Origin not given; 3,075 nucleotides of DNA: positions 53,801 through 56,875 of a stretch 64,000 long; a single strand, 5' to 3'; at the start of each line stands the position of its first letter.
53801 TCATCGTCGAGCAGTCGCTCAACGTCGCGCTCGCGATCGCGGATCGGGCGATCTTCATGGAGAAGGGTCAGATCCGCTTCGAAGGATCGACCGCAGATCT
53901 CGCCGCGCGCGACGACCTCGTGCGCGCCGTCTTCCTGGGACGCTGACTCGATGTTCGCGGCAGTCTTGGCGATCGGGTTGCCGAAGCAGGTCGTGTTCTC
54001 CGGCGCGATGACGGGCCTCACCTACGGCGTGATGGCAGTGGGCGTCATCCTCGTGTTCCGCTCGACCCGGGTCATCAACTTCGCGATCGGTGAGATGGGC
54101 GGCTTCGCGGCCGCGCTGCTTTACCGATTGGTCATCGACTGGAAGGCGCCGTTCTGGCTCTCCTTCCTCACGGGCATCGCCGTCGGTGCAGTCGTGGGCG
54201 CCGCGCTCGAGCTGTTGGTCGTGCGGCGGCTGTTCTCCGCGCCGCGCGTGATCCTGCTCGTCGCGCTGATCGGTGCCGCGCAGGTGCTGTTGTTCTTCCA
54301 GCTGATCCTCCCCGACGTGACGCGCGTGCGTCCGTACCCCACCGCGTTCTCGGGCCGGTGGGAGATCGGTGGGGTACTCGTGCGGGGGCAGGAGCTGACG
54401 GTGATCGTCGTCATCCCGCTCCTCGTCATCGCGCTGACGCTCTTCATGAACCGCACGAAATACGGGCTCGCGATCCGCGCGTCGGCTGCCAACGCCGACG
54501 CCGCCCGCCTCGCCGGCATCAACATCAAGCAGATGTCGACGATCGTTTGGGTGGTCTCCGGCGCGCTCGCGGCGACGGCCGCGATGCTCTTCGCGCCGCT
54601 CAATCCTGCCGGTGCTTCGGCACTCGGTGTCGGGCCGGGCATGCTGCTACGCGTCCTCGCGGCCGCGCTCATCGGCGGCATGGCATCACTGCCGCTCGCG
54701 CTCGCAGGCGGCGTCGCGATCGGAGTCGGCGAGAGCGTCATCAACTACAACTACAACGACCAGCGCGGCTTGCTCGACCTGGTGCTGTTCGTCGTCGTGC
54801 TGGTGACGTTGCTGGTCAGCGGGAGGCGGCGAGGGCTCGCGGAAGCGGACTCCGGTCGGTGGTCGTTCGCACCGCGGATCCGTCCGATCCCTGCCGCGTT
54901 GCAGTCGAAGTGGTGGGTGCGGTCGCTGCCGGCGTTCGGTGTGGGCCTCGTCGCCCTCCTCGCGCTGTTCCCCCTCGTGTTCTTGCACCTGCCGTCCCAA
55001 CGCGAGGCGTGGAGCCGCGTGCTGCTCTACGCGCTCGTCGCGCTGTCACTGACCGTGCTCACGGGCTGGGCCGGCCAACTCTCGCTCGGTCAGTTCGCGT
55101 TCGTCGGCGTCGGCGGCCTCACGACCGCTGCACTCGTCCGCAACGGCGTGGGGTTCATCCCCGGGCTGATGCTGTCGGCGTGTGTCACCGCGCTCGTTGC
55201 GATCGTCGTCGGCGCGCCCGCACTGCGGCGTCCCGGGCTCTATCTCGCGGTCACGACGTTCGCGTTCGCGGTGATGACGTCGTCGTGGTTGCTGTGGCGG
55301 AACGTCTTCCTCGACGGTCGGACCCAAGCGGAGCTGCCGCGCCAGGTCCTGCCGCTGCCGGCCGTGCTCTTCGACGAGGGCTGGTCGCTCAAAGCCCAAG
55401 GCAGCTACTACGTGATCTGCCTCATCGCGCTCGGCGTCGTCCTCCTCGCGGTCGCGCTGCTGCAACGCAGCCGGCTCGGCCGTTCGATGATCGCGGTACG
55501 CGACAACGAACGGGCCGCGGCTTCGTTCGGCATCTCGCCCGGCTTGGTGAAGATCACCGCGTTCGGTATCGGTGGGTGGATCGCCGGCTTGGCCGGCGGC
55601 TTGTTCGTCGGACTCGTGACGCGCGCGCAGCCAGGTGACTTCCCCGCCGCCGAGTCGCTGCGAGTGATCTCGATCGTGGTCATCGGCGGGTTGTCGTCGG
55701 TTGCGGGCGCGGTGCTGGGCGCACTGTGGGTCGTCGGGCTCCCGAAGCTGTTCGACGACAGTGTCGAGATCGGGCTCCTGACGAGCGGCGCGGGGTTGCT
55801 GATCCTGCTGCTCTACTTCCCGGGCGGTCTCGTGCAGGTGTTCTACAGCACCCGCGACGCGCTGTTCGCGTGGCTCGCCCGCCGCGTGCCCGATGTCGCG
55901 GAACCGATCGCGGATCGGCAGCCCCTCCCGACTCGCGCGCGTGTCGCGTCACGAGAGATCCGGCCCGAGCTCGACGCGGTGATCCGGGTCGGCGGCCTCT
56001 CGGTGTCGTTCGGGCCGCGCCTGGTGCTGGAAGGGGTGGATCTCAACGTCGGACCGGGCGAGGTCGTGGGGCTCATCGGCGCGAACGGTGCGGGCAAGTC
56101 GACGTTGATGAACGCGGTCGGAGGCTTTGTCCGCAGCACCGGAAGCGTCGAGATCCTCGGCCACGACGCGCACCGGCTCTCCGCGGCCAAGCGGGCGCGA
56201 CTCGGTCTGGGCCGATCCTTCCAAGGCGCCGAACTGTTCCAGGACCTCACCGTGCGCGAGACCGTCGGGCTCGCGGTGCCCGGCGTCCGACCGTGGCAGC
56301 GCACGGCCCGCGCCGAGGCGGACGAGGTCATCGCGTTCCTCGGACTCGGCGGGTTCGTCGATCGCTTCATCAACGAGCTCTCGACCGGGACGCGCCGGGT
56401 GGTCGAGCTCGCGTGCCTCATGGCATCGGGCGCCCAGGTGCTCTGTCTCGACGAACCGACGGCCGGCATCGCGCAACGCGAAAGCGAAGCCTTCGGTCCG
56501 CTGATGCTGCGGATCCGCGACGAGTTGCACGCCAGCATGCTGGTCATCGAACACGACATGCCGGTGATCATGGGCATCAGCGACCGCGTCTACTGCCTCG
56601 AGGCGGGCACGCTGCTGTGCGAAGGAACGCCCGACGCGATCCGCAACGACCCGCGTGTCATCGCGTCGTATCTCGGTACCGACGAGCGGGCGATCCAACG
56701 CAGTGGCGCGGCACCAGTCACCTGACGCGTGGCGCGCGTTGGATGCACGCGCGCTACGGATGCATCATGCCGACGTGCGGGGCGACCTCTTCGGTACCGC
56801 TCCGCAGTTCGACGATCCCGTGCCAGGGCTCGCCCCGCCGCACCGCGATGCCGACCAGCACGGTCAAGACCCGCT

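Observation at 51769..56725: Liv-type ABC importer with unusual domain fusions: an MFS permease domain fused to the LivF-like ATPase, and a LivH-LivM-LivG triple fusion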

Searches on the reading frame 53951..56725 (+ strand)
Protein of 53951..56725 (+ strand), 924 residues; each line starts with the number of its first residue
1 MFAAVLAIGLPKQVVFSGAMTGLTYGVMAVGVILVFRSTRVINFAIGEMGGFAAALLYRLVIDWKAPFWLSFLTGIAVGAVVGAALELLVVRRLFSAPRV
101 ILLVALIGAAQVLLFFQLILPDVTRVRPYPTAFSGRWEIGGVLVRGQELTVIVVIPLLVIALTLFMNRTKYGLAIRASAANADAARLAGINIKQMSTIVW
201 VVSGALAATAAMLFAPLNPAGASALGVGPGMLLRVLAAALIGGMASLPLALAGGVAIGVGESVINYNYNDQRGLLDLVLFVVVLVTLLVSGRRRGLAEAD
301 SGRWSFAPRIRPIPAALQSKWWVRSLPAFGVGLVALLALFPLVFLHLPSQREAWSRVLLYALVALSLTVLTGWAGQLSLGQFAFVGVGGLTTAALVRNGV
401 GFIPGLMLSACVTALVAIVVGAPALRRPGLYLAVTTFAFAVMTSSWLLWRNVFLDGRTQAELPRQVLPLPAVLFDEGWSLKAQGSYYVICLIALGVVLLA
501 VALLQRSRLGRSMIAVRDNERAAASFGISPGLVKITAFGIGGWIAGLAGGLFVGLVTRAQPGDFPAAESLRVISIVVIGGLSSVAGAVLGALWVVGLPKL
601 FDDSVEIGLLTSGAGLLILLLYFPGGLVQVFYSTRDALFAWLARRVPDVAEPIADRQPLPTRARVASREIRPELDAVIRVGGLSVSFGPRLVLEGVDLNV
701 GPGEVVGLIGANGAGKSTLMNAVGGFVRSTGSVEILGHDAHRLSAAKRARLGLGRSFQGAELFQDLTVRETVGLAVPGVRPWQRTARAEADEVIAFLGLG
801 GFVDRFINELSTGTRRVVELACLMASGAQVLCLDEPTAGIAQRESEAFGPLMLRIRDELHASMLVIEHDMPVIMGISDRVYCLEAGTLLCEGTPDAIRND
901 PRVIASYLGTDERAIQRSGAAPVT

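Call 3: search_protein_families(library=pfam, proteins=[window:53951-56725:+], max_evalue=0.01)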
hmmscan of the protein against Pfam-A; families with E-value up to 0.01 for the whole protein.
window:53951-56725:+ (924 aa): 6 families
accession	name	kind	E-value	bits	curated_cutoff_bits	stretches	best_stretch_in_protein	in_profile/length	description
PF02653.21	BPD_transp_2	-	6.1e-65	219.5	26.8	2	356-605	8-250/269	Branched-chain amino acid transport system / permease component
PF00005.33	ABC_tran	-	1.1e-27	97.8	25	1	693-838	1-137/137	ABC transporter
PF12399.14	BCA_ABC_TP_C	-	2e-10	40.5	25.5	1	888-912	2-26/27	Branched-chain amino acid ATP-binding cassette transporter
PF13304.12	AAA_21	-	2.8e-06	28.1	27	1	706-725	2-21/304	AAA domain, putative AbiEii toxin, Type IV TA system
PF13555.12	AAA_29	-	0.0052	16.9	27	0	698-723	17-42/61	P-loop containing region of AAA domain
PF03308.22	MeaB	-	0.0095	15.4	23.1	0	693-732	23-62/273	Methylmalonyl Co-A mutase-associated GTPase MeaB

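Call 4: search_protein_families(library=ncbifam, proteins=[window:53951-56725:+], max_evalue=0.01)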
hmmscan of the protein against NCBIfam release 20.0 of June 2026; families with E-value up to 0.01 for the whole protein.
window:53951-56725:+ (924 aa): 196 families (the best 25 are shown)
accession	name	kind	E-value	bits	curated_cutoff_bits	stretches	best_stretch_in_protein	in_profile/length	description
NF008449.1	PRK11300.1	equivalog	3e-50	170.8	362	1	676-910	4-254/255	high-affinity branched-chain amino acid ABC transporter ATP-binding protein LivG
TIGR03411.1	urea_trans_UrtD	equivalog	5.3e-49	167.1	304.1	1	677-910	2-242/242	urea ABC transporter ATP-binding protein UrtD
TIGR04406.1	LPS_export_lptB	equivalog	9.4e-37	126.6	240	1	679-911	3-236/239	LPS export ABC transporter ATP-binding protein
TIGR00968.1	3a0106s01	subfamily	2e-31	109.4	342.75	1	679-909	2-232/237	sulfate ABC transporter ATP-binding protein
NF010068.0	PRK13548.1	equivalog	1.7e-30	106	261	1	676-900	4-233/261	heme ABC transporter ATP-binding protein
TIGR03410.1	urea_trans_UrtE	equivalog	5.6e-30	104.5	285.8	1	680-899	3-221/230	urea ABC transporter ATP-binding subunit UrtE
TIGR03409.1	urea_trans_UrtB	equivalog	1e-29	104.1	250.3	2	15-286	4-279/291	urea ABC transporter permease subunit UrtB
TIGR03408.1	urea_trans_UrtC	equivalog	8.5e-29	101.3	296.2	3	405-629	91-312/313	urea ABC transporter permease subunit UrtC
TIGR04521.1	ECF_ATPase_2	equivalog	1.8e-28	99.4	330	1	692-904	20-239/279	energy-coupling factor transporter ATPase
TIGR01188.1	drrA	subfamily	2.4e-28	99.3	312.45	1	691-899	7-213/302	daunorubicin resistance ABC transporter, ATP-binding protein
NF007253.0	PRK09700.1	equivalog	9.5e-28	97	772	1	677-901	5-236/510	D-allose ABC transporter ATP-binding protein AlsA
NF008144.0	PRK10895.1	equivalog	1.7e-27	96.5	381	1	683-913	9-240/241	LPS export ABC transporter ATP-binding protein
TIGR02142.1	modC_ABC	equivalog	9.9e-27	94.1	285.05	1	697-903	17-225/353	molybdenum ABC transporter ATP-binding protein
TIGR03864.1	PQQ_ABC_ATP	hypoth_equivalog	9.9e-27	93.9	302.25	1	678-900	2-222/236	ABC transporter, ATP-binding subunit, PQQ-dependent alcohol dehydrogenase system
TIGR03265.1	PhnT2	equivalog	1.1e-26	93.9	457.7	1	678-909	5-236/353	putative 2-aminoethylphosphonate ABC transporter ATP-binding protein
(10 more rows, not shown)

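Call 9: search_solved_structures(query=window:53951-56725:+, max_evalue=0.001)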
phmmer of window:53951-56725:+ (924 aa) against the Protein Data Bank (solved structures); distinct sequences matched with E-value up to 0.001: 465 (the best 60 are shown).
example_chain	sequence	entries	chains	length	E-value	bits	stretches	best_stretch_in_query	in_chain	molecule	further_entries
8edw_A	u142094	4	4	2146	3.8e-33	117.8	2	658-898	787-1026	Phospholipid-transporting ATPase ABCA7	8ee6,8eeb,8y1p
8eop_A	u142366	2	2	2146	2.1e-32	115.3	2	658-898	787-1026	Phospholipid-transporting ATPase ABCA7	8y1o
8j5q_D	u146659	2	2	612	1.1e-29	106.3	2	687-902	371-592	Uncharacterized ABC transporter ATP-binding protein Rv1281c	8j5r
8j5s_D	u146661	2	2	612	6.9e-29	103.7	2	687-902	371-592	Uncharacterized ABC transporter ATP-binding protein Rv1281c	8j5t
7tby_A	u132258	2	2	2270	5.3e-27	97.5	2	688-900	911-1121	ATP-binding cassette, sub-family A (ABC1), member 1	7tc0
7tbz_A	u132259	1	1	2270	5.3e-27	97.5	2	688-900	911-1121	ATP-binding cassette, sub-family A (ABC1), member 1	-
7tdt_A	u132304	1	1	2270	5.3e-27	97.5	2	688-900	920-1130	Phospholipid-transporting ATPase ABCA1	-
5xjy_A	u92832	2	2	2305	5.5e-27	97.4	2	688-900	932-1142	ATP-binding cassette sub-family A member 1 | Phospholipid-transporting ATPase ABCA1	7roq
7tbw_A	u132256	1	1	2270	3.5e-26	94.7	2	688-900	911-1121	ATP-binding cassette, sub-family A (ABC1), member 1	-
6mit_A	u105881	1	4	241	4.4e-26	94.4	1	682-913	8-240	Lipopolysaccharide export system ATP-binding protein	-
4qc2_A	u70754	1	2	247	6.4e-26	93.9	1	682-913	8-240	ABC transporter related protein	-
4p31_A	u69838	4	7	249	6.8e-26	93.8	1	682-913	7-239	Lipopolysaccharide export system ATP-binding protein LptB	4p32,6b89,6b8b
5l75_A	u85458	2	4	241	6.9e-26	93.8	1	682-913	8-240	Lipopolysaccharide ABC transporter, ATP-binding protein LptB | Lipopolysaccharide export system ATP-binding protein LptB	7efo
6mhu_A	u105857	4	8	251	8.8e-26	93.4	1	680-913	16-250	Lipopolysaccharide export system ATP-binding protein LptB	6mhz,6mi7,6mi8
6mgf_A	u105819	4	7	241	9.1e-26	93.4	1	682-913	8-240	Lipopolysaccharide export system ATP-binding protein LptB | Lipopolysaccharide ABC transporter, ATP-binding protein LptB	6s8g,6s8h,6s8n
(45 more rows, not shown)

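Call 28: find_homologous_proteins(query=window:53951-56725:+, max_evalue=1e-20)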
Query window:53951-56725:+ (924 aa): 2247 proteins with E <= 1e-20 among 8000 candidates; the best 120 are listed.
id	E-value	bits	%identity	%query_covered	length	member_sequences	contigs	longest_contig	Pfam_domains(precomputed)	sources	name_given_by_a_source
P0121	0.0e+0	1844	96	98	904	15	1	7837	PF12399.15,PF02653.22,PF00005.34,PF13304.13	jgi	jgi:ABC-type branched-subunit amino acid transport system permease subunit/ABC-type branched-subunit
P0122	0.0e+0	1661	83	99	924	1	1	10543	PF12399.15,PF02653.22,PF00005.34,PF13304.13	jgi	jgi:ABC-type branched-subunit amino acid transport system permease subunit/ABC-type branched-subunit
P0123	0.0e+0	1659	83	99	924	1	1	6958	PF12399.15,PF02653.22,PF00005.34,PF13304.13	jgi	jgi:ABC-type branched-subunit amino acid transport system permease subunit/ABC-type branched-subunit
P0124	0.0e+0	1653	83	100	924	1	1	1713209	PF12399.15,PF02653.22,PF00005.34,PF13304.13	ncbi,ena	-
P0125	0.0e+0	1641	82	100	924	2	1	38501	PF12399.15,PF02653.22,PF00005.34,PF13304.13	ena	-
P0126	0.0e+0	1630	82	99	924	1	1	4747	PF12399.15,PF02653.22,PF00005.34,PF13304.13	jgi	jgi:branched-subunit amino acid ABC-type transport system permease component/ABC-type branched-subun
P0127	0.0e+0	1601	80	100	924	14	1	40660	PF12399.15,PF02653.22,PF00005.34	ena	-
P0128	0.0e+0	1576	78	100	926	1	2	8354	PF12399.15,PF02653.22,PF00005.34,PF13304.13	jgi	jgi:branched-subunit amino acid ABC-type transport system permease component/ABC-type branched-subun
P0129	0.0e+0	1573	80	100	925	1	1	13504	PF12399.15,PF02653.22,PF00005.34,PF13304.13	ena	-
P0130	0.0e+0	1569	79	99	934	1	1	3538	PF12399.15,PF02653.22,PF00005.34,PF13304.13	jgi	jgi:ABC-type branched-subunit amino acid transport system permease subunit/ABC-type branched-subunit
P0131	0.0e+0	1566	81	100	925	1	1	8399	PF12399.15,PF02653.22,PF00005.34,PF13304.13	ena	-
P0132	0.0e+0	1559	80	99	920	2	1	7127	PF12399.15,PF02653.22,PF00005.34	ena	-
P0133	0.0e+0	1558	80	99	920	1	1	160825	PF12399.15,PF02653.22,PF00005.34,PF13304.13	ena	-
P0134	0.0e+0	1527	78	100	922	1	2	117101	PF12399.15,PF02653.22,PF00005.34,PF13304.13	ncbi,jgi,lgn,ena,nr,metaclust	ncbi:MAG TPA: ATP-binding cassette domain-containing protein [Acidimicrobiia bacterium]|nr:ATP-bindi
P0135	0.0e+0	1504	76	99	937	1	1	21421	PF12399.15,PF02653.22,PF00005.34,PF13304.13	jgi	jgi:ABC-type branched-subunit amino acid transport system permease subunit/ABC-type branched-subunit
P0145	0.0e+0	1390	72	99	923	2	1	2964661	PF12399.15,PF02653.22,PF00005.34,PF13304.13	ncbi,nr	ncbi:MAG: ABC transporter [Acidimicrobiia bacterium]|nr:MAG: ABC transporter [Acidimicrobiia bacteri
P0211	4.0e-287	973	55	99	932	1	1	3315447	PF12399.15,PF02653.22,PF00005.34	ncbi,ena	-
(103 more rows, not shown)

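Call 46: find_encoding_contigs(protein=P0145, flank=7000, max_places=2)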
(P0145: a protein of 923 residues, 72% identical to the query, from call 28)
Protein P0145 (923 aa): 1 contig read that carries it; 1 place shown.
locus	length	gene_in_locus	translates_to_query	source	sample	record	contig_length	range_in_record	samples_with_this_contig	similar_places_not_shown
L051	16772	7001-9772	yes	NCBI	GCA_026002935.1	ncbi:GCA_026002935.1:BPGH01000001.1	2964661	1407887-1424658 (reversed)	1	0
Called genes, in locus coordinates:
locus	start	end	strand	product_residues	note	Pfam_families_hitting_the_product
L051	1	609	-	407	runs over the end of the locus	PF00067:p450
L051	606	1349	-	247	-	PF00561:Abhydrolase_1, PF12697:Abhydrolase_6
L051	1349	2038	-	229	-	PF00392:GntR, PF07729:FCD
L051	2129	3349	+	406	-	PF04909:Amidohydro_2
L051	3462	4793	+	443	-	PF13458:Peripla_BP_6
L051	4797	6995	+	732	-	PF00083:Sugar_tr (faint), PF07690:MFS_1, PF12832:MFS_1_like, PF00005:ABC_tran, PF13304:AAA_21 (faint)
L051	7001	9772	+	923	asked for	PF02653:BPD_transp_2, PF00005:ABC_tran, PF13304:AAA_21 (faint), PF12399:BCA_ABC_TP_C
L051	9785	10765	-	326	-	PF00296:Bac_luciferase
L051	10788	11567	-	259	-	PF00440:TetR_N (weak)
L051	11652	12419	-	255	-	PF06314:ADC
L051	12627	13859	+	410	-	PF00067:p450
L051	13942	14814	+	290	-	PF00106:adh_short, PF08659:KR (weak), PF13561:adh_short_C2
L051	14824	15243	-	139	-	PF04304:DUF454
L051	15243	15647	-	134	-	-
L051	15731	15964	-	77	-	-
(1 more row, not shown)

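Call 47: find_encoding_contigs(protein=P0211, flank=7000, max_places=2)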
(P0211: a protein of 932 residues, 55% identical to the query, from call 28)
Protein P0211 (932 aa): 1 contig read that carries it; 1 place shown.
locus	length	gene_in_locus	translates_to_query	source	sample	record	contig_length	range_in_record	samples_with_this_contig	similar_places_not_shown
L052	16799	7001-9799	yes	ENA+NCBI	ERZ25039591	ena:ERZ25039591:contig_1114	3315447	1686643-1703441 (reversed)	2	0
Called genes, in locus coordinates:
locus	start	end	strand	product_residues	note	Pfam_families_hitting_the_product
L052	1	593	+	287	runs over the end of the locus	PF00106:adh_short, PF02310:B12-binding (weak), PF08659:KR, PF13561:adh_short_C2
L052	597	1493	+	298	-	PF06999:Suc_Fer-like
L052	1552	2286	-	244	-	PF00440:TetR_N (weak)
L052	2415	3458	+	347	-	PF00355:Rieske, PF19298:KshA_C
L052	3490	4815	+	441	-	PF13458:Peripla_BP_6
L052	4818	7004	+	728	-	PF07690:MFS_1, PF00005:ABC_tran, PF13304:AAA_21 (faint)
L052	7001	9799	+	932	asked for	PF02653:BPD_transp_2, PF00005:ABC_tran, PF12399:BCA_ABC_TP_C (weak)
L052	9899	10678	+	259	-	PF00903:Glyoxalase, PF13669:Glyoxalase_4 (faint), PF18029:Glyoxalase_6, PF22677:Ble-like_N (faint), PF00903:Glyoxalase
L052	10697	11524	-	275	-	PF03976:PPK2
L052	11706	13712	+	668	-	PF08376:NIT, PF02518:HATPase_c (weak)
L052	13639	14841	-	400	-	PF25906:PucR-like_N, PF14361:RsbRD_N, PF13556:HTH_30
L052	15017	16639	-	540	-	-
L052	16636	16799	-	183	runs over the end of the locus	PF04542:Sigma70_r2, PF08281:Sigma70_r4_2, PF04545:Sigma70_r4 (weak)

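Call 70: predict_structure(alignment_id=A3)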
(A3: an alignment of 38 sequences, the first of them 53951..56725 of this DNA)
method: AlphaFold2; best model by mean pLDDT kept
length: 924 residues; sequences in the alignment: 38
mean_pLDDT: 80.9   pTM: 0.82
mean pLDDT of the five models: 80.9, 77.9, 77.6, 73.9, 72.2
residues with pLDDT >= 90: 183; 70-90: 604; 50-70: 100; < 50: 37
segments of 3 or more residues with pLDDT < 50: 1-6, 221-226, 295-305, 653-659, 919-924
pLDDT, mean of each block of 10 residues (from residue 1): 52 88 90 83 79 85 88 92 91 78 82 78 67 82 84 85 84 75 66 86 91 76 53 88 85 92 86 87 85 50 50 72 78 79 81 89 89 75 94 90 92 94 71 87 89 83 77 72 85 90 82 84 87 89 94 89 84 85 81 87 84 81 79 83 76 47 61 86 83 88 89 78 88 92 89 84 84 77 64 84 82 86 88 80 70 85 86 86 81 86 69 54 39
secondary structure, 60 per line:
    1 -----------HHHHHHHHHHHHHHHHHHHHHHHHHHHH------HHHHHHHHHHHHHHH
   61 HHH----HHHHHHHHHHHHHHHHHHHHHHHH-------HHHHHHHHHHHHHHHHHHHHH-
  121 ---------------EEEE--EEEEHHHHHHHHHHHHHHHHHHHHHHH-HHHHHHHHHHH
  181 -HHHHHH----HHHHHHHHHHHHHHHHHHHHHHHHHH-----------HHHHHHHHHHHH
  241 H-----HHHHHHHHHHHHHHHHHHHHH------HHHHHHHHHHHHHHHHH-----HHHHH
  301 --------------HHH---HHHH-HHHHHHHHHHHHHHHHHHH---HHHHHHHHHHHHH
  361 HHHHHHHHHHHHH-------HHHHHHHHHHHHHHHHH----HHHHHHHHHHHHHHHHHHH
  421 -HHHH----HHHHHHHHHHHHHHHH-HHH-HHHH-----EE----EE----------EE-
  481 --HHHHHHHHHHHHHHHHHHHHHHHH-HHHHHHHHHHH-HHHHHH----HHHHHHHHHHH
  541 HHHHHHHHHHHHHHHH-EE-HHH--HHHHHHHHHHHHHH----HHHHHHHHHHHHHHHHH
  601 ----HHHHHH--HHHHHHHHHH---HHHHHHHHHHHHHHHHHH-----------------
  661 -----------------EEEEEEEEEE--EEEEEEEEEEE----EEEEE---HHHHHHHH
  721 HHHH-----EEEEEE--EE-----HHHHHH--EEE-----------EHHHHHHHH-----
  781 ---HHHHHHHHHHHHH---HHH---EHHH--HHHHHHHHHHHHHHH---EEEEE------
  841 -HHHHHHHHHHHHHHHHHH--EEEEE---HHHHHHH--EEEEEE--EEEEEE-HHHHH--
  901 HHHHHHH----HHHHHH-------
elements in order (helices of 4 or more, strands of 3 or more residues): H12-39 H46-63 H68-91 H99-119 E136-139 E142-145 H146-168 H170-180 H182-187 H192-217 H229-241 H247-267 H274-290 H296-300 H321-324 H326-344 H348-373 H381-397 H402-420 H422-425 H430-445 H451-454 H483-506 H508-518 H520-525 H530-556 H566-579 H584-600 H605-610 H613-622 H626-643 E678-687 E690-700 E705-709 H713-724 E730-735 H745-750 E753-755 H768-775 H784-796 H812-826 E830-834 H842-859 E862-866 H870-876 E879-884 E887-892 H894-898 H901-907 H912-917
